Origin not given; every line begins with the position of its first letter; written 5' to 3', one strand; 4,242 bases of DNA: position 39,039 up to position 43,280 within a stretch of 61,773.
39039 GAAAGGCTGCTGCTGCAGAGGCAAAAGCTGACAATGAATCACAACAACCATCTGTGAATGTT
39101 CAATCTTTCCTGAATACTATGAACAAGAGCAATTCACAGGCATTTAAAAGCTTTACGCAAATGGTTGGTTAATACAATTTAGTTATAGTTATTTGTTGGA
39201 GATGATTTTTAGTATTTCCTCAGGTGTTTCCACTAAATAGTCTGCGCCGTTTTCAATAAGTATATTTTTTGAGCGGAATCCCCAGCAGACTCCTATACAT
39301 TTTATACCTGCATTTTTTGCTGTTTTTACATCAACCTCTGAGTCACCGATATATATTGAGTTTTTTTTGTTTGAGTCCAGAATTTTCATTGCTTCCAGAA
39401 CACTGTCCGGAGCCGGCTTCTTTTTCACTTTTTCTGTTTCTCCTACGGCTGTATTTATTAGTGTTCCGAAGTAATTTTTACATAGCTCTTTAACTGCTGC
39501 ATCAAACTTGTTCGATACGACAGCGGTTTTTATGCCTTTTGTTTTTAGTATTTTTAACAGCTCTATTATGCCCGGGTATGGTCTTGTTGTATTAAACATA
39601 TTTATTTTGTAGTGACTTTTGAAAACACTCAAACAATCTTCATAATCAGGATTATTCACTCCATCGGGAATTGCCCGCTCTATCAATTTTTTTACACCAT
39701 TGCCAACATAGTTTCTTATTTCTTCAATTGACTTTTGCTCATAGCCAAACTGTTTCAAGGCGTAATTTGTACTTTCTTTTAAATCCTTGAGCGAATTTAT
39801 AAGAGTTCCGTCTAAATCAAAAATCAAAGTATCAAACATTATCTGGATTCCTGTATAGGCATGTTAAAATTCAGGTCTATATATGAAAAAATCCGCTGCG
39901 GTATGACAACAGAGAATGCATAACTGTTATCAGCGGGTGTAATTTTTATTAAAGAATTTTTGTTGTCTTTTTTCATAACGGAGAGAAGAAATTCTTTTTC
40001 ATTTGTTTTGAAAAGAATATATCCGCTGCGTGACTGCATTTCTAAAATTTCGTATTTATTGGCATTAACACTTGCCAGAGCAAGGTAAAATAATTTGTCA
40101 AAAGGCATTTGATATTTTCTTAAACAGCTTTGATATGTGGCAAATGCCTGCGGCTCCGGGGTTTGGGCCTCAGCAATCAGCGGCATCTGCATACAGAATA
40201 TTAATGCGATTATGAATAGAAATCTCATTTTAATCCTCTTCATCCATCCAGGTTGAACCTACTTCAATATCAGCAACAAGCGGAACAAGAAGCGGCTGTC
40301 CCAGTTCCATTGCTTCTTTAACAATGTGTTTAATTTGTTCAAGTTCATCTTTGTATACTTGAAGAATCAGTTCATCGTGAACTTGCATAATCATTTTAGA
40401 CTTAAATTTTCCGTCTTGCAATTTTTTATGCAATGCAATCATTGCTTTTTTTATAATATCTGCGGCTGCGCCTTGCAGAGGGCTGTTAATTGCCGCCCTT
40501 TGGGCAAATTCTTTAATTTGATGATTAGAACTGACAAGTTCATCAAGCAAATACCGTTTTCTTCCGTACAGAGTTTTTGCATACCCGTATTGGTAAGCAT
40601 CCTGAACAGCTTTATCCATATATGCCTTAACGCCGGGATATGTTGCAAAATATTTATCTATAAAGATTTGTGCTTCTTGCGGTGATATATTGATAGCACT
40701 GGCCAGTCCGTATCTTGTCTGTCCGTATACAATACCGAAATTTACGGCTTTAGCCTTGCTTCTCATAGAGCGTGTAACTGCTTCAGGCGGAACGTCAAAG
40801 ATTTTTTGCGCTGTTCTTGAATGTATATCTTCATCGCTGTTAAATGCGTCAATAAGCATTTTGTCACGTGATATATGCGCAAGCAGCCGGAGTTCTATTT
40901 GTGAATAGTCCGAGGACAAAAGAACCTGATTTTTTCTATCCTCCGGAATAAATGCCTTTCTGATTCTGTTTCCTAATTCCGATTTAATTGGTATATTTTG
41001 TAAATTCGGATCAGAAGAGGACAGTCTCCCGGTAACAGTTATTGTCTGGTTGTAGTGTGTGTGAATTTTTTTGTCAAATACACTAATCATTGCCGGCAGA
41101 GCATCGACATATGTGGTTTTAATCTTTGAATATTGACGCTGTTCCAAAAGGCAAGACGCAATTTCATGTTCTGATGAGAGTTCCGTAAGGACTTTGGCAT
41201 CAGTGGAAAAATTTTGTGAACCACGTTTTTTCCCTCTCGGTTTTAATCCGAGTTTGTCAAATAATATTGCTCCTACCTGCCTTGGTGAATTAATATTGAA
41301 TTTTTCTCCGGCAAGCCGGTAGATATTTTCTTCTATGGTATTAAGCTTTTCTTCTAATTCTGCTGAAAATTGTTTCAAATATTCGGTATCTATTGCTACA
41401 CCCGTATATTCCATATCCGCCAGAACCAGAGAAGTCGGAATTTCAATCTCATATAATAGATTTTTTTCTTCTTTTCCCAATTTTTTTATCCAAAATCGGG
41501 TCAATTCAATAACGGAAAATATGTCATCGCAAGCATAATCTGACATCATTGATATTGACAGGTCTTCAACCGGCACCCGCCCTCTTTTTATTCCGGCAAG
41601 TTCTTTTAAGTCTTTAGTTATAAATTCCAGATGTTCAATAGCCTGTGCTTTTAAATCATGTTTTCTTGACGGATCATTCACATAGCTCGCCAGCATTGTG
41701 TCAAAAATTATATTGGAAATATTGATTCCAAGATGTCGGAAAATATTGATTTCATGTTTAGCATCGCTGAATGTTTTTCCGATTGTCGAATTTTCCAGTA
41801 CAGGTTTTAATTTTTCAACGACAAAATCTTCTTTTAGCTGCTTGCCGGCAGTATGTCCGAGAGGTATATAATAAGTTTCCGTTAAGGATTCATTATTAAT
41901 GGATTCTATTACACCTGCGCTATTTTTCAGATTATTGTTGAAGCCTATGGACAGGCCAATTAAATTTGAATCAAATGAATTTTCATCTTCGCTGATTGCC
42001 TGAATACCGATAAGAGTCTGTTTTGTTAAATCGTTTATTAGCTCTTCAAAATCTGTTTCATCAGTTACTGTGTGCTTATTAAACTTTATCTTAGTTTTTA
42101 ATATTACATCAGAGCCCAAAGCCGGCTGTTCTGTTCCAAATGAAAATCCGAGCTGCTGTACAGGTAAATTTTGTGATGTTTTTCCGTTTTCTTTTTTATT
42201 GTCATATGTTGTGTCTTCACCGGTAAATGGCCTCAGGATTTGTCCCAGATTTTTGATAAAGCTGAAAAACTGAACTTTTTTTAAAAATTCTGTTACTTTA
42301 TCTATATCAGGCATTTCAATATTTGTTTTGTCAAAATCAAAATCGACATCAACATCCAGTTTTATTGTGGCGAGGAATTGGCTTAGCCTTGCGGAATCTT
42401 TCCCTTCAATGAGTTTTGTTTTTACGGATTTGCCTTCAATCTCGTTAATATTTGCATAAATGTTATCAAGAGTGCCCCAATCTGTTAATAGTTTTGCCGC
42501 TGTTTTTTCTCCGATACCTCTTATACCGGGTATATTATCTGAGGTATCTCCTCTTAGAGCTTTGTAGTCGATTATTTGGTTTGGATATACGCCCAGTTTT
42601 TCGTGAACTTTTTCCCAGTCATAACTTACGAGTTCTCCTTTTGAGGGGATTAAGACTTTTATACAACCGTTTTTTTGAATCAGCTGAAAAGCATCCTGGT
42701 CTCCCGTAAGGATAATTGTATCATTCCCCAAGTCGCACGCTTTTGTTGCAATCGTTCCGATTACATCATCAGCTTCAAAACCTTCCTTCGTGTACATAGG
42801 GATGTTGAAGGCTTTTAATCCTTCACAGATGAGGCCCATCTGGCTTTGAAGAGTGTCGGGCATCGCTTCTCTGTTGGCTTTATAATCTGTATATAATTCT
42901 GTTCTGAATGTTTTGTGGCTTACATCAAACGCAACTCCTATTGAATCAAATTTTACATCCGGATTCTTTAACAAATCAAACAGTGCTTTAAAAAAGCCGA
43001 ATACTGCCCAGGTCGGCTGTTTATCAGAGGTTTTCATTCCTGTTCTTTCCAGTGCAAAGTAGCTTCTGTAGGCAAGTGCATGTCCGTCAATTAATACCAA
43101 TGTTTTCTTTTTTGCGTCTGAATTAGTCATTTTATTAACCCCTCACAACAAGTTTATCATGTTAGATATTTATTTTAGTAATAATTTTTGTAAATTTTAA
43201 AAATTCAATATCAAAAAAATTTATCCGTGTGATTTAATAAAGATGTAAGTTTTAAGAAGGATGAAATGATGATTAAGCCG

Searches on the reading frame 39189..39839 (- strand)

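Call 85: search_protein_families(library=pfam, proteins=[window:39189-39839:-], max_evalue=0.00001)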
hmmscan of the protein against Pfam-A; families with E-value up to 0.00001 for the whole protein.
window:39189-39839:- (216 aa): 4 families
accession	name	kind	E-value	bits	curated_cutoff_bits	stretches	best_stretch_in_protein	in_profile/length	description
PF13419.12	HAD_2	-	1.7e-42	146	23.8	1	5-184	1-178/178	Haloacid dehalogenase-like hydrolase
PF00702.32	Hydrolase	-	9.8e-28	98.3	26.4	1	3-178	2-191/191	haloacid dehalogenase-like hydrolase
PF12710.13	HAD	-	4.2e-10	40.8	27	1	6-175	2-189/189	haloacid dehalogenase-like hydrolase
PF13242.12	Hydrolase_like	-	2.9e-08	33.9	22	1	140-195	3-59/75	HAD-hyrolase-like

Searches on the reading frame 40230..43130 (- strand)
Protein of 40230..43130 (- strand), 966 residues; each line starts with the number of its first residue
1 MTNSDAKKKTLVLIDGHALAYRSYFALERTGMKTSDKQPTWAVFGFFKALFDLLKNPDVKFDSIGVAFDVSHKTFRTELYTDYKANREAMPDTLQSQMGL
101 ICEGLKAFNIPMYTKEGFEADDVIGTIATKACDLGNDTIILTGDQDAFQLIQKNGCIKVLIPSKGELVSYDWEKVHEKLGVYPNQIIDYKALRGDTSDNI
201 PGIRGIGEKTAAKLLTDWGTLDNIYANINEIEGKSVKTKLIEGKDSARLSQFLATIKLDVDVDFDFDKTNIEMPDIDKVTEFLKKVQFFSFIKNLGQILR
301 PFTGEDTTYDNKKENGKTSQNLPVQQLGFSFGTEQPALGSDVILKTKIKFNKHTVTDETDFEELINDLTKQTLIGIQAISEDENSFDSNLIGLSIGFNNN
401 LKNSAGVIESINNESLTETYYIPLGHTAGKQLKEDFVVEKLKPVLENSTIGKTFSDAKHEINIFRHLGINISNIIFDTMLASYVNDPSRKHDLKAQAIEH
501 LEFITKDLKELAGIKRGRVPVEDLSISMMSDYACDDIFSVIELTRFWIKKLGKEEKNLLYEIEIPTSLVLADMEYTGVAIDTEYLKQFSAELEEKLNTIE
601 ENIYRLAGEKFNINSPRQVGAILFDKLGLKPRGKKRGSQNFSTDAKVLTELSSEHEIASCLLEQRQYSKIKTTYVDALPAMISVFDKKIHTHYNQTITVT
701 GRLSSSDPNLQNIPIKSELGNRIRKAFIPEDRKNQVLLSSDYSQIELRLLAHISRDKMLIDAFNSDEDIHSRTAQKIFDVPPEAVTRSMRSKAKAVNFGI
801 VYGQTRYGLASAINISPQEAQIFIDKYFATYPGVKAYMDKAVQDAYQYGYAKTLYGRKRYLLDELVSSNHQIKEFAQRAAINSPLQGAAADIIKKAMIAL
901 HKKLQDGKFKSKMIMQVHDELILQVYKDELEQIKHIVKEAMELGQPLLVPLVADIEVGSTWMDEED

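Call 85: search_protein_families(library=pfam, proteins=[window:40230-43130:-], max_evalue=0.00001)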
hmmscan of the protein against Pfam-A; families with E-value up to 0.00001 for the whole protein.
window:40230-43130:- (966 aa): 5 families
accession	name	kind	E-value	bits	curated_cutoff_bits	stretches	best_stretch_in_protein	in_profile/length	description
PF00476.26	DNA_pol_A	-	3.5e-152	507.2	34.3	1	583-963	2-381/381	DNA polymerase family A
PF02739.22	5_3_exonuc_N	-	1.2e-49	168.6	34.3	1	10-180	1-164/164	5'-3' exonuclease, N-terminal resolvase-like domain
PF01367.25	5_3_exonuc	-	2.9e-35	121.1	40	1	181-275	1-95/97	5'-3' exonuclease, C-terminal SAM fold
PF01612.26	DNA_pol_A_exo1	-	1e-13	51.9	23.6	1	353-545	2-166/173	3'-5' exonuclease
PF22619.2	DNA_polI_exo1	-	4.7e-10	39.9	27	1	439-499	38-99/140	DNA polymerase I, ribonuclease H-like domain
